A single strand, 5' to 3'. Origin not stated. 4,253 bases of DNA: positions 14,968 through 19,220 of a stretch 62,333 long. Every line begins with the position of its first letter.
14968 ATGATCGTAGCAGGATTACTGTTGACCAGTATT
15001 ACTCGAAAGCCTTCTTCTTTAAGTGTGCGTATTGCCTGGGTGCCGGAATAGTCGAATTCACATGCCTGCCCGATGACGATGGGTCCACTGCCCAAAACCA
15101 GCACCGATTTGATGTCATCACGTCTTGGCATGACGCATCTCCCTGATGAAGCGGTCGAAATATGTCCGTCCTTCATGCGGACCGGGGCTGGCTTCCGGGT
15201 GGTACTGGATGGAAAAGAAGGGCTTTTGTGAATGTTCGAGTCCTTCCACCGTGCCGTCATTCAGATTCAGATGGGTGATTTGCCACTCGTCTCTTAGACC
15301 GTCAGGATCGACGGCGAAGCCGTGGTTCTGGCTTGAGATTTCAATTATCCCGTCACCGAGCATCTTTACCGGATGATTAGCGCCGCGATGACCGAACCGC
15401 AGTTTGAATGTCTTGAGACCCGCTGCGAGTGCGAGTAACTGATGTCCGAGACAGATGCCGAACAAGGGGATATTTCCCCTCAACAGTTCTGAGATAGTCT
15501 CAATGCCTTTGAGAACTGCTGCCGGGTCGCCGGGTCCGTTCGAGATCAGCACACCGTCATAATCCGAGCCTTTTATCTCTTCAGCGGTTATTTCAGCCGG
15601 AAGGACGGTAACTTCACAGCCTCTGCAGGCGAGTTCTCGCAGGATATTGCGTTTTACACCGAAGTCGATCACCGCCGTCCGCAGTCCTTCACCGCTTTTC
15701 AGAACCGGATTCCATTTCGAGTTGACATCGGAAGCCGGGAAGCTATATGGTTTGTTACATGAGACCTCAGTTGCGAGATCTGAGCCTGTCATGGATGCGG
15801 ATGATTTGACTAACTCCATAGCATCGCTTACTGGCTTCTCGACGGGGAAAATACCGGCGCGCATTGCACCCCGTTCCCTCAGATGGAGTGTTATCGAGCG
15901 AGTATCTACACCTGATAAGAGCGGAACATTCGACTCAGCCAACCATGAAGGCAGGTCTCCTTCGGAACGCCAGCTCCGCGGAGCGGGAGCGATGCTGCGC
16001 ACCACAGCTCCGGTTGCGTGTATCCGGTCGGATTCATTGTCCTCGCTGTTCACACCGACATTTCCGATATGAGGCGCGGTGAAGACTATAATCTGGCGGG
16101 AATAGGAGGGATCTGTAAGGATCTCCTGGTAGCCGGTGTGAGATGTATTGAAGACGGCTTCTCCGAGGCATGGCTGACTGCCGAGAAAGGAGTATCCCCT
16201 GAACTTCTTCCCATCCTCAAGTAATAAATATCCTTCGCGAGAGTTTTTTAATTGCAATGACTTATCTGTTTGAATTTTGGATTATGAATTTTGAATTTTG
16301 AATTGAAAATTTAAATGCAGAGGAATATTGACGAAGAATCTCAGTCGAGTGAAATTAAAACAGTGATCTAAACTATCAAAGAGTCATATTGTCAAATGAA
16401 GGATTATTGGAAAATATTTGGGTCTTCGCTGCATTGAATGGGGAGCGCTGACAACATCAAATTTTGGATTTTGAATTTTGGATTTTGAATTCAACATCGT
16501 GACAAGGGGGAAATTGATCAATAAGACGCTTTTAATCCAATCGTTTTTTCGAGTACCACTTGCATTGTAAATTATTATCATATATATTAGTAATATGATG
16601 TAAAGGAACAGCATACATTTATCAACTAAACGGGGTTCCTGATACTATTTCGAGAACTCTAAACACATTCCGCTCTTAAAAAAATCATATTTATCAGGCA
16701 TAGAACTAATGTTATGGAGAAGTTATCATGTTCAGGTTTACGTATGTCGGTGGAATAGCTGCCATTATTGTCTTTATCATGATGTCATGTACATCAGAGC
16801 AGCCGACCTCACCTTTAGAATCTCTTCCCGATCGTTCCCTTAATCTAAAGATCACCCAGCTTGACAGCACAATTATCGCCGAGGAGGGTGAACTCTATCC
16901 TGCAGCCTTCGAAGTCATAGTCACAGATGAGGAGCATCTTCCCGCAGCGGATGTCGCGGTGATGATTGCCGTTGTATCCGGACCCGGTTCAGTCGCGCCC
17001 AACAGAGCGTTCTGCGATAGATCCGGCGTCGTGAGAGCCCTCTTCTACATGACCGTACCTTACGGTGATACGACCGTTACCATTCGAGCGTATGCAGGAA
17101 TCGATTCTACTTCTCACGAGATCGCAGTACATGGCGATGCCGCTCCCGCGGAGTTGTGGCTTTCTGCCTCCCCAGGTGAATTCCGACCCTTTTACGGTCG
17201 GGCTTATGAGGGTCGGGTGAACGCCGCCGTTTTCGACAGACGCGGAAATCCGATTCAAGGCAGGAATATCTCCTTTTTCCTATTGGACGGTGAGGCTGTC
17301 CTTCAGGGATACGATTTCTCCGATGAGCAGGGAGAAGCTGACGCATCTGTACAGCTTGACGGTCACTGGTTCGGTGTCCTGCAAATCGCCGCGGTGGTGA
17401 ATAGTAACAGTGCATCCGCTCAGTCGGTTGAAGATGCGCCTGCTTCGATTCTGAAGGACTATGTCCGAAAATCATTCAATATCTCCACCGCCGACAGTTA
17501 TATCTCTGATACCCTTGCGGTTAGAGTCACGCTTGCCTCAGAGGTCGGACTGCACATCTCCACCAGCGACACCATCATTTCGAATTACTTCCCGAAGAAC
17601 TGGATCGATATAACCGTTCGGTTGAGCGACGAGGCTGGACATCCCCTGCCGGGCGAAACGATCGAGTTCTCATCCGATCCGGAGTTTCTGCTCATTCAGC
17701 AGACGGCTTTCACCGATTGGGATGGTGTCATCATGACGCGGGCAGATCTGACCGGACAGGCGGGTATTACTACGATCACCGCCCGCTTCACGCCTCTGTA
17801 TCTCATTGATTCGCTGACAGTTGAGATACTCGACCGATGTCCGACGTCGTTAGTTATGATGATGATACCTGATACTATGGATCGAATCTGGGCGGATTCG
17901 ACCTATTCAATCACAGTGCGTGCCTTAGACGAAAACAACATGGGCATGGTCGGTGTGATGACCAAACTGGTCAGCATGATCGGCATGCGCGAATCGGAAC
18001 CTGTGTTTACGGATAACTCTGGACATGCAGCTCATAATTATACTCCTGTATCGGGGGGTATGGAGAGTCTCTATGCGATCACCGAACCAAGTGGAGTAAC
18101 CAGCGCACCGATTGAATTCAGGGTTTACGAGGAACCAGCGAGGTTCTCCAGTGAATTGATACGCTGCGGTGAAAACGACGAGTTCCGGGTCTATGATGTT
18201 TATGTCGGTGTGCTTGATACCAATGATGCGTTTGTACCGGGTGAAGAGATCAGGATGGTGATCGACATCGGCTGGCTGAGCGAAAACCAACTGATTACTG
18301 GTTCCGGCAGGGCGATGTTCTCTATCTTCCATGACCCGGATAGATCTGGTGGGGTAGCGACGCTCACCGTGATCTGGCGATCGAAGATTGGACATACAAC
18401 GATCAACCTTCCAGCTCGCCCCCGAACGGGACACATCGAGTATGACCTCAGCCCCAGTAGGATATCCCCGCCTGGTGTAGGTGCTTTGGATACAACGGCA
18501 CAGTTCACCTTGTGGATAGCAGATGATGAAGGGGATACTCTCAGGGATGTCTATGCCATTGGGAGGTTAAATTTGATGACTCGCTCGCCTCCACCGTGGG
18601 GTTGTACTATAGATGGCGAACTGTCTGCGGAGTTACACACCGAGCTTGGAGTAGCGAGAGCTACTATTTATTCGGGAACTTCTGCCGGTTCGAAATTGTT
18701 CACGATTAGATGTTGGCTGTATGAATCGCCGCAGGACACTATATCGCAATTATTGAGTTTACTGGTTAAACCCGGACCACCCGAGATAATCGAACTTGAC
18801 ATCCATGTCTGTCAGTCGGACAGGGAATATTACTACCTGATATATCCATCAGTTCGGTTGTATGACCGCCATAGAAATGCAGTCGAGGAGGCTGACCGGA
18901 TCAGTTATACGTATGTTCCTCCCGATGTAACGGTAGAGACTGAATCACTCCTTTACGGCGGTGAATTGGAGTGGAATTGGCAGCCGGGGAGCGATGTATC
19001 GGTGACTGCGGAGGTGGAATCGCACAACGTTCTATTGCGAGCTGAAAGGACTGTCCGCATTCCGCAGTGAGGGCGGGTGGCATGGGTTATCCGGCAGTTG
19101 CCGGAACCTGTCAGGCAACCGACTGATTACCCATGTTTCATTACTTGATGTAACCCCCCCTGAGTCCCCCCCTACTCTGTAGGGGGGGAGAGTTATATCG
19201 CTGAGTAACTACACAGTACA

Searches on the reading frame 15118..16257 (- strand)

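Call 27: search_protein_families(library=pfam, proteins=[window:15118-16257:-], max_evalue=0.001)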
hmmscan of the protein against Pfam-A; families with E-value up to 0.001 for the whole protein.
window:15118-16257:- (379 aa): 3 families
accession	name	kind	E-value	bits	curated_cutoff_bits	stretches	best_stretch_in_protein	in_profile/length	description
PF00117.34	GATase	-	1.8e-52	178.2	22.8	1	196-371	2-188/190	Glutamine amidotransferase class-I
PF00988.28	CPSase_sm_chain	-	6.3e-48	162.2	27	1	11-136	1-126/126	Carbamoyl-phosphate synthase small chain, CPSase domain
PF07722.19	Peptidase_C26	-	3.9e-09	37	20.5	0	300-355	166-219/219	Peptidase C26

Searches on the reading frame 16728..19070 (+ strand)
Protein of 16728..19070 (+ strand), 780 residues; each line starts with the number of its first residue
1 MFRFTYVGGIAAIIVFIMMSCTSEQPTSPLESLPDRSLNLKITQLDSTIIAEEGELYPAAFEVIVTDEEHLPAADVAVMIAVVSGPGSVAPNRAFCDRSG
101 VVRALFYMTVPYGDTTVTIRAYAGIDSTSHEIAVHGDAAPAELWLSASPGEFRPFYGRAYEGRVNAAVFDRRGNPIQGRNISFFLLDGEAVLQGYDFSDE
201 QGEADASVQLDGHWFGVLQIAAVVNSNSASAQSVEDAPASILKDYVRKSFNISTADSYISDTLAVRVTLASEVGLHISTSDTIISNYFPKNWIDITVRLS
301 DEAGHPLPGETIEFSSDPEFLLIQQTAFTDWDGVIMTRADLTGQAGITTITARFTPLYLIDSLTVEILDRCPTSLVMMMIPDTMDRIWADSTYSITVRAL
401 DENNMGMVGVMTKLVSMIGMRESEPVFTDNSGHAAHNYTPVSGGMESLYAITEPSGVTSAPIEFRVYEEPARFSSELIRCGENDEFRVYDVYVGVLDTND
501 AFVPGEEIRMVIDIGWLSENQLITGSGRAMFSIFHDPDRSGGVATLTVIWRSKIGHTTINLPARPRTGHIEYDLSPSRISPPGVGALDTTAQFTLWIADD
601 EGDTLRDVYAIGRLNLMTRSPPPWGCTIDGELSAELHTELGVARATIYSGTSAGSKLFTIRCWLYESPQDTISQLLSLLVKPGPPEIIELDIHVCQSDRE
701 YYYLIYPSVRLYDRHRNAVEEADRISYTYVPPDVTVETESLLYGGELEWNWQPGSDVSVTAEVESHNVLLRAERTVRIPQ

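Call 27: search_protein_families(library=pfam, proteins=[window:16728-19070:+], max_evalue=0.001)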
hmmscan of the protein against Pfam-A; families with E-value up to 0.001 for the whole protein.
window:16728-19070:+ (780 aa): 3 families
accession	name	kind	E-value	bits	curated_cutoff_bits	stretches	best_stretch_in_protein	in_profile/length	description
PF02369.22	Big_1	-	5.5e-20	71.7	34.9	2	293-354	19-80/93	Bacterial Ig-like domain (group 1)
PF17789.7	MG4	-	1.4e-07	32.1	24.7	0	294-354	17-75/95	Macroglobulin domain MG4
PF09134.16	Invasin_D3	-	3.6e-06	27.8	33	0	294-355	23-83/98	Invasin, domain 3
